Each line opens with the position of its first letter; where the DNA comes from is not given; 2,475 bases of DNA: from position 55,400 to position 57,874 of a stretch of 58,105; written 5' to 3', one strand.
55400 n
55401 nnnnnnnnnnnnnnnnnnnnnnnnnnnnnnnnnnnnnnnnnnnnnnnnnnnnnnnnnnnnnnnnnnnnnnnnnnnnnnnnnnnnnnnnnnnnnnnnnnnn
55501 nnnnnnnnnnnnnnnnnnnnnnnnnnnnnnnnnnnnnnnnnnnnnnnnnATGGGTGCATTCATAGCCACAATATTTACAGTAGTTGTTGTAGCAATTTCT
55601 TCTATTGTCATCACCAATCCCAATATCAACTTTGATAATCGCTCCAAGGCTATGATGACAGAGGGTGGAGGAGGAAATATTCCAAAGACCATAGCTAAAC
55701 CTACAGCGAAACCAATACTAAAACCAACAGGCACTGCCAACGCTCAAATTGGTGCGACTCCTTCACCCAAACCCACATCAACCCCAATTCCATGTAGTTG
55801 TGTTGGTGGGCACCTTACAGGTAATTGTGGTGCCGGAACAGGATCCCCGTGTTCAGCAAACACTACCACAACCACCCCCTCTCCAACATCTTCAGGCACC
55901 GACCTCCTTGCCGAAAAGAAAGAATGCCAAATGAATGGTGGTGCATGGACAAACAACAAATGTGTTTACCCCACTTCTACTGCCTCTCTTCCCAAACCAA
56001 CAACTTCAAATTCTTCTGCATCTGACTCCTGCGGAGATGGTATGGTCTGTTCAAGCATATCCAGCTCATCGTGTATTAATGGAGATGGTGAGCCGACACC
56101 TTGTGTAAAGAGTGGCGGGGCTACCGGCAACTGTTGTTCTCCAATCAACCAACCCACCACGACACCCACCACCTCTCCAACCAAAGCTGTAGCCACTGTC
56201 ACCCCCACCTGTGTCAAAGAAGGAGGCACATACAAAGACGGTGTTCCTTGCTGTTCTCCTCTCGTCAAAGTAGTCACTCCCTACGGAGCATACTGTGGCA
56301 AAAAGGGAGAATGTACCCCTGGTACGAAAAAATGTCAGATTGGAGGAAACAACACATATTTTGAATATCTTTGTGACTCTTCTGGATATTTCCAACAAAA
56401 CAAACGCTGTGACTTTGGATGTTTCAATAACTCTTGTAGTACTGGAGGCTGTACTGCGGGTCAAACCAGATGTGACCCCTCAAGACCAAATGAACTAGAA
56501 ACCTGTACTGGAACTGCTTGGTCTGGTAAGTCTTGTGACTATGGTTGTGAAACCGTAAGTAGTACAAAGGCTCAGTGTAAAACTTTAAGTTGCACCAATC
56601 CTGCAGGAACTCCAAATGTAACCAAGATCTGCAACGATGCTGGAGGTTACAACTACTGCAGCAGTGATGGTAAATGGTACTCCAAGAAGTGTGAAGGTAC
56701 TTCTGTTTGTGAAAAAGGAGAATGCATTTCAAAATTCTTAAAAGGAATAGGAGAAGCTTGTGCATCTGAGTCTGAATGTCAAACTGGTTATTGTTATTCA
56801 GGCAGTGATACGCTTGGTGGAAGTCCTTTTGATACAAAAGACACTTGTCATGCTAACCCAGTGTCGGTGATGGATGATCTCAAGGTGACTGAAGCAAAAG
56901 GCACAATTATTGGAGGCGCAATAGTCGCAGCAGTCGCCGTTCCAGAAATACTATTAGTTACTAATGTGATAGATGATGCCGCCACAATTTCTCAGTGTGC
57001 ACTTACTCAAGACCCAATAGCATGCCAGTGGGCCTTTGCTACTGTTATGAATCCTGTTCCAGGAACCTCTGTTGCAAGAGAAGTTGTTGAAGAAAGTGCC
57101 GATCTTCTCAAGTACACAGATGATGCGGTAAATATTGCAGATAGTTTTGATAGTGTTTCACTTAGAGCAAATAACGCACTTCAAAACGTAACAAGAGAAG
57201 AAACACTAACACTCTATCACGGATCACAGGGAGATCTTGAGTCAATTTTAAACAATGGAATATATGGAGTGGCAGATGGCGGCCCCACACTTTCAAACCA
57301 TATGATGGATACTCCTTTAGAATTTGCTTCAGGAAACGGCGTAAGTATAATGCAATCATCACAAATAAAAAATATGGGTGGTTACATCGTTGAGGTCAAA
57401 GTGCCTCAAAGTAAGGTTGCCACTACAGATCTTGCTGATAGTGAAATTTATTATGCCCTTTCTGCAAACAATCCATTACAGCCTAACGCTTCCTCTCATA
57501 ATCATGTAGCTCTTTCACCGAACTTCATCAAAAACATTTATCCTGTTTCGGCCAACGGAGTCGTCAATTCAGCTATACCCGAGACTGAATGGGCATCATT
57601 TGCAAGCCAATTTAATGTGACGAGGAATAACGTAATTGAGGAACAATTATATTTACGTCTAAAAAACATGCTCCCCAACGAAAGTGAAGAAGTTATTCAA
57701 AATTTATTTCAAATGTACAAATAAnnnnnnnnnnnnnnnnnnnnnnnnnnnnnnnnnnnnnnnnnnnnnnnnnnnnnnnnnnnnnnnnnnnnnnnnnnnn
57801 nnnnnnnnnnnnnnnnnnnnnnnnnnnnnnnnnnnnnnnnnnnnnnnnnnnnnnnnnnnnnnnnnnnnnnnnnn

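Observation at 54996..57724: ADP-ribosyltransferase-like tip with a translationally coupled soluble partner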

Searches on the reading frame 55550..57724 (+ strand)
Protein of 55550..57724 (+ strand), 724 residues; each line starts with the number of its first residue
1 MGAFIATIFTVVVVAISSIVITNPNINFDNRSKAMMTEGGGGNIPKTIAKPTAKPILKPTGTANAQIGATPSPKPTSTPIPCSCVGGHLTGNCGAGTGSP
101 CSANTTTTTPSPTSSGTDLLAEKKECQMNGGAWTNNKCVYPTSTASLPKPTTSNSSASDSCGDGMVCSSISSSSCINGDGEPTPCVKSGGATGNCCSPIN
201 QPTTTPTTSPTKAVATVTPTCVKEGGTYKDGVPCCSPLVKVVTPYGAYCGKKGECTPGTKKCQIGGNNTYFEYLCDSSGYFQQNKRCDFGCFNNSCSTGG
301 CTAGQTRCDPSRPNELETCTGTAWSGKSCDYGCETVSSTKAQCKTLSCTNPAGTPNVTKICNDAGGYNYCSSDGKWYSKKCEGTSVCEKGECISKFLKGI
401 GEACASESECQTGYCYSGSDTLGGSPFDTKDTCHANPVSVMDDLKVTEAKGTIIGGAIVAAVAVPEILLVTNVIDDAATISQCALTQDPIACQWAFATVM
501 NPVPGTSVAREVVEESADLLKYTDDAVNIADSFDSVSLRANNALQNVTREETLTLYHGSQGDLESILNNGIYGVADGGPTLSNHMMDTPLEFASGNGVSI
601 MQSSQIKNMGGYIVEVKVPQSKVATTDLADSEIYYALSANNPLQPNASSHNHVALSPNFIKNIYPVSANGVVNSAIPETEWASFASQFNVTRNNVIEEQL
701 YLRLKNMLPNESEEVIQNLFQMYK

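Call 3: search_protein_families(library=pfam, proteins=[window:55550-57724:+], max_evalue=1)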
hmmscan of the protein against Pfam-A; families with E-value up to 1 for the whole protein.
window:55550-57724:+ (724 aa): 1 family
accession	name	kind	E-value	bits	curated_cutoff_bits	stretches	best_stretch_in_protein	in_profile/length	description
PF23416.1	DUF7107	-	0.017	15.9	24.6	1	379-416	6-42/48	Domain of unknown function (DUF7107)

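Call 4: search_protein_families(library=ncbifam, proteins=[window:55550-57724:+], max_evalue=1)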
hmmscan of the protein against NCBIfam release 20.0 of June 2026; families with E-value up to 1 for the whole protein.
window:55550-57724:+ (724 aa): 0 families

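Call 17: search_protein_families(library=padloc, proteins=[window:55550-57724:+], max_evalue=1)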
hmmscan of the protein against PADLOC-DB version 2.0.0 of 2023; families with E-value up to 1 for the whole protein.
window:55550-57724:+ (724 aa): 0 families

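Call 59: find_encoding_contigs(protein=window:55550-57724:+, flank=10000, max_places=5)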
Protein window:55550-57724:+ (724 aa): no gene with exactly this product is on record in the collection.

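Call 97: search_protein_families(library=pfam, proteins=[L014:11883-14327:+, L016:8383-9933:+, L016:7872-8384:-], max_evalue=0.1)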
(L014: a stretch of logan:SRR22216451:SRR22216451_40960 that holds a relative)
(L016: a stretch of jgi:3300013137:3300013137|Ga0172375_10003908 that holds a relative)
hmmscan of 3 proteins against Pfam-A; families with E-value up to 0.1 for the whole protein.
L014:11883-14327:+ (815 aa): 0 families

L016:8383-9933:+ (516 aa): 1 family
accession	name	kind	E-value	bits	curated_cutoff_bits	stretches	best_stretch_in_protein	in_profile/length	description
PF05257.22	CHAP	-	1.9e-08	35.1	26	1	387-479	6-81/81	CHAP domain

L016:7872-8384:- (170 aa): 0 families

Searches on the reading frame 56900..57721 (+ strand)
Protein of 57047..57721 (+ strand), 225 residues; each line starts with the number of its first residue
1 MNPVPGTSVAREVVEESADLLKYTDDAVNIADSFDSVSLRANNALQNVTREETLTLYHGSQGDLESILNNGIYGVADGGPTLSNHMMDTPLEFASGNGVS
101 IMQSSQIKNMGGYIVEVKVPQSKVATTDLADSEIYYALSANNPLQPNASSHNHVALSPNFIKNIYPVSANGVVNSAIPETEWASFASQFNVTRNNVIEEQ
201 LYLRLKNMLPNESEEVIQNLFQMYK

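Call 10: find_homologous_proteins(query=window:57047-57721:+, max_evalue=0.01)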
Query window:57047-57721:+: 153 candidates shared short words with the query, none scored E <= 0.01.

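Call 12: search_solved_structures(query=window:57047-57721:+, max_evalue=10, show_alignments=3)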
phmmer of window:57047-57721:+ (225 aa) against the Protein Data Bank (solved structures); distinct sequences matched with E-value up to 10: 1.
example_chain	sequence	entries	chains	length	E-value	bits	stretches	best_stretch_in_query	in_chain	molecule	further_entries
3hid_A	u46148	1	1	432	0.6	13.3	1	15-76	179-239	Adenylosuccinate synthetase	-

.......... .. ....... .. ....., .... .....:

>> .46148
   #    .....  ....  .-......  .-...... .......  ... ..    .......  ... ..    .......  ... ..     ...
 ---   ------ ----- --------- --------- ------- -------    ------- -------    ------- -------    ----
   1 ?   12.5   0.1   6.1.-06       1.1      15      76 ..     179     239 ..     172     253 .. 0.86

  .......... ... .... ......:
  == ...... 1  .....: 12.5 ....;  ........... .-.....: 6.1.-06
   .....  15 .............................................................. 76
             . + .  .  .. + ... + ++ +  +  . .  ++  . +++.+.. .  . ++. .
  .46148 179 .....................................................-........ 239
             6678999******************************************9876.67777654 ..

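Call 16: search_protein_families(library=pfam, proteins=[window:57047-57721:+, window:56900-57721:+], max_evalue=10)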
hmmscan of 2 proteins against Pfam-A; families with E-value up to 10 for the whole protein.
window:57047-57721:+ (225 aa): 2 families
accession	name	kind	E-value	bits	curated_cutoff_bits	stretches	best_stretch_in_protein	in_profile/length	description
PF07056.16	DUF1335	-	0.14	12.7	25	1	93-166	34-112/131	Protein of unknown function (DUF1335)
PF03882.20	KicB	-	0.17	12.6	22.1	1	31-68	62-99/115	MukF winged-helix domain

window:56900-57721:+ (274 aa): 2 families
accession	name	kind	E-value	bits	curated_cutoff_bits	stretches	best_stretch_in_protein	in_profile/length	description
PF11440.14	AGT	-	0.15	11.5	25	1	49-122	66-142/355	DNA alpha-glucosyltransferase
PF07056.16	DUF1335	-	0.2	12.2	25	1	142-215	34-112/131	Protein of unknown function (DUF1335)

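Call 19: search_protein_representatives(protein=window:57047-57721:+)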
Query: 225 residues. Proteins with E-value up to 0.001 (for the whole library): 6; up to 1e-10: 5; up to 1e-30: 2. The best 6 are listed.
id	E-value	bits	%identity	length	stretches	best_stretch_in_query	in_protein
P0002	1.0e-139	479.5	100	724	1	1-225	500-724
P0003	5.2e-38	147.4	47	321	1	41-219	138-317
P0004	6.8e-19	85.0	43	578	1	45-174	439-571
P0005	8.3e-19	84.7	40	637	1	35-191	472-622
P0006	2.3e-16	76.8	44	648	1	49-172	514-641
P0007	8.0e-04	35.8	41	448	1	51-179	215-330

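Call 21: predict_structure(protein=window:57047-57721:+)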
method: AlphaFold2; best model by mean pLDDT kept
length: 225 residues; sequences in the alignment: 1
mean_pLDDT: 33.9   pTM: 0.22
mean pLDDT of the five models: 33.9, 32.6, 31.7, 31.4, 31.3
residues with pLDDT >= 90: 0; 70-90: 10; 50-70: 18; < 50: 197
segments of 3 or more residues with pLDDT < 50: 1-194
pLDDT, mean of each block of 10 residues (from residue 1): 30 32 31 26 27 26 31 26 23 26 30 30 29 26 28 30 28 31 36 47 59 77 66
secondary structure, 60 per line:
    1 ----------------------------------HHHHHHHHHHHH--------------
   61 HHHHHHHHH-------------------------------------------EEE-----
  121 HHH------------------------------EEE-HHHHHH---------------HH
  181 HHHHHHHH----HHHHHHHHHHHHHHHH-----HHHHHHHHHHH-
elements in order: H35-46 H61-69 E113-115 E154-156 H158-163 H179-188 H193-208 H214-224

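Call 29: find_encoding_contigs(protein=P0003, flank=8000, max_places=4)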
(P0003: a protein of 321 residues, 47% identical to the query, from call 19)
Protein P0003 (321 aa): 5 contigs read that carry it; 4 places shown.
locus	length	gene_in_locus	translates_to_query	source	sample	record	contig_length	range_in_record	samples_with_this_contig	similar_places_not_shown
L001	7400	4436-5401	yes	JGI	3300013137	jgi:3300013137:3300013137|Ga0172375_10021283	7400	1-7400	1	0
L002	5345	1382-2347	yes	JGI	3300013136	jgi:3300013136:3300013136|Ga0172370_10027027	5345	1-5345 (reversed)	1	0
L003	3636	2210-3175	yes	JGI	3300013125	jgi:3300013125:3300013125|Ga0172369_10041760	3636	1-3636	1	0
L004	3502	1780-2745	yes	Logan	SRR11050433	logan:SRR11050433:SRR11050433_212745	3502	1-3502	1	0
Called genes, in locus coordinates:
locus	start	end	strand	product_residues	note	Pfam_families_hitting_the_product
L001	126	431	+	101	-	-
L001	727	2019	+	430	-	-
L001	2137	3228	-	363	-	PF01476:LysM, PF23473:LysM3_LYK4_5 (weak), PF01476:LysM (weak), PF01551:Peptidase_M23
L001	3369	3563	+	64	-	-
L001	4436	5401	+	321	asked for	-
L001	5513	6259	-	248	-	PF04402:SIMPL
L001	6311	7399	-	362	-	?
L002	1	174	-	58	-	?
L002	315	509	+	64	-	-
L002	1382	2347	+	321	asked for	-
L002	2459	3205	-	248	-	PF04402:SIMPL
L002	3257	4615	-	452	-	PF07497:Rho_RNA_bind, PF00006:ATP-synt_ab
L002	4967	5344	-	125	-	?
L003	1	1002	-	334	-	?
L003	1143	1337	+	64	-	-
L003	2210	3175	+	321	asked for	-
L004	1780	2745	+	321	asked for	-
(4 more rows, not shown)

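Call 45: find_encoding_contigs(protein=P0006, flank=8000, max_places=3)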
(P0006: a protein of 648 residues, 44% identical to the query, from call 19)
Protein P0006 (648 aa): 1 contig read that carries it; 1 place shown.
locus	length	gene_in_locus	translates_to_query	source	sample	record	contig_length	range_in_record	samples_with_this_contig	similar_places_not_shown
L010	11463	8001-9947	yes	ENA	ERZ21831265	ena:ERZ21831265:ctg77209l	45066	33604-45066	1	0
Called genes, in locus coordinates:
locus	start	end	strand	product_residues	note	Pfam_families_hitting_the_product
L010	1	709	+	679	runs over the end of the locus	PF01935:DUF87 (weak)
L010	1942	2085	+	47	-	-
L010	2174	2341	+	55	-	-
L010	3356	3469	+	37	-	-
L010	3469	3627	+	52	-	-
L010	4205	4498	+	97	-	-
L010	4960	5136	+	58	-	-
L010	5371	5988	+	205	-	PF00162:PGK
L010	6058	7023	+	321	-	PF00044:Gp_dh_N, PF02800:Gp_dh_C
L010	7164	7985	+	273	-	PF04402:SIMPL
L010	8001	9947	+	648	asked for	-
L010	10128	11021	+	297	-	PF08308:PEGA, PF08239:SH3_3 (weak)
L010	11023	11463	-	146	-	?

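Call 46: find_encoding_contigs(protein=P0004, flank=8000, max_places=3)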
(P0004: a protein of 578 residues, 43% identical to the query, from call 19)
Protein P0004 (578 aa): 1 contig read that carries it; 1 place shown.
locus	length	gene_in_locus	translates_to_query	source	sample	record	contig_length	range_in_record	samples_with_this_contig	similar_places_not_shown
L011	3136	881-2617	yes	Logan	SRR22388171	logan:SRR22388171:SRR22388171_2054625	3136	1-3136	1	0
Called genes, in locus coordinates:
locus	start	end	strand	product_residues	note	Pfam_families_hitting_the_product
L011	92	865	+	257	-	PF04402:SIMPL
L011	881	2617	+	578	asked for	-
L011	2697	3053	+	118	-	-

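Call 49: find_encoding_contigs(protein=P0007, flank=8000, max_places=3)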
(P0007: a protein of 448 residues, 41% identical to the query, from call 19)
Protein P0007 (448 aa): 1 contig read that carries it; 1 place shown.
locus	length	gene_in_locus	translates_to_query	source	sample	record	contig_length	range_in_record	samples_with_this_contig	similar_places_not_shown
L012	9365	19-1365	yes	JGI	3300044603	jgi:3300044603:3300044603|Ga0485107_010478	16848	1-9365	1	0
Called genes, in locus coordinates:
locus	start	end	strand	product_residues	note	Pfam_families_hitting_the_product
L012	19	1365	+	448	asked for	-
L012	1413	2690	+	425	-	PF00152:tRNA-synt_2 (faint), PF13393:tRNA-synt_His, PF00587:tRNA-synt_2b, PF03129:HGTP_anticodon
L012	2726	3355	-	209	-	PF02469:Fasciclin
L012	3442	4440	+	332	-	PF00892:EamA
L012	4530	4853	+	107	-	PF01197:Ribosomal_L31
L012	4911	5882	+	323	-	PF03462:PCRF, PF00472:RF-1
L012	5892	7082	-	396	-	PF00089:Trypsin, PF13365:Trypsin_2, PF00595:PDZ (weak), PF13180:PDZ_2, PF17820:PDZ_6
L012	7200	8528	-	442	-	PF22694:CtpB_N-like, PF00595:PDZ (weak), PF13180:PDZ_2 (weak), PF17820:PDZ_6 (weak), PF03572:Peptidase_S41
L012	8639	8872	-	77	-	PF01084:Ribosomal_S18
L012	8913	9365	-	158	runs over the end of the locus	PF00436:SSB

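Call 71: search_protein_families(library=phrogs, proteins=[window:57047-57721:+], max_evalue=1)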
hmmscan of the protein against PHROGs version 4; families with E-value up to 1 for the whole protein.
window:57047-57721:+ (225 aa): 1 family
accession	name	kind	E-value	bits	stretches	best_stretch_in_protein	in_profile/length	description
phrog_36869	-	unknown function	0.35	11.2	1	106-189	48-127/346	-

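Call 97: search_protein_families(library=pfam, proteins=[P0007, P0005, P0006, P0004, P0003], max_evalue=0.1)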
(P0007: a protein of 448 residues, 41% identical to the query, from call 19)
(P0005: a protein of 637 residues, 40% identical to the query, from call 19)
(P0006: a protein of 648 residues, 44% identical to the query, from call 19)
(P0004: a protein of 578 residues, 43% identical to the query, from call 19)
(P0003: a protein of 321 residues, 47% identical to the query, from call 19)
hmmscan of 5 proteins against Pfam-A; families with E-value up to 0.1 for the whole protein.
P0007 (448 aa): 0 families

P0005 (637 aa): 0 families

P0006 (648 aa): 0 families

P0004 (578 aa): 1 family
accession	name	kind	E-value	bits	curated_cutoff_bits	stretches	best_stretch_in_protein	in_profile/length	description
PF16508.11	NIBRIN_BRCT_II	-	0.03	15.1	27.2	1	30-110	20-98/122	Second BRCT domain on Nijmegen syndrome breakage protein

P0003 (321 aa): 0 families
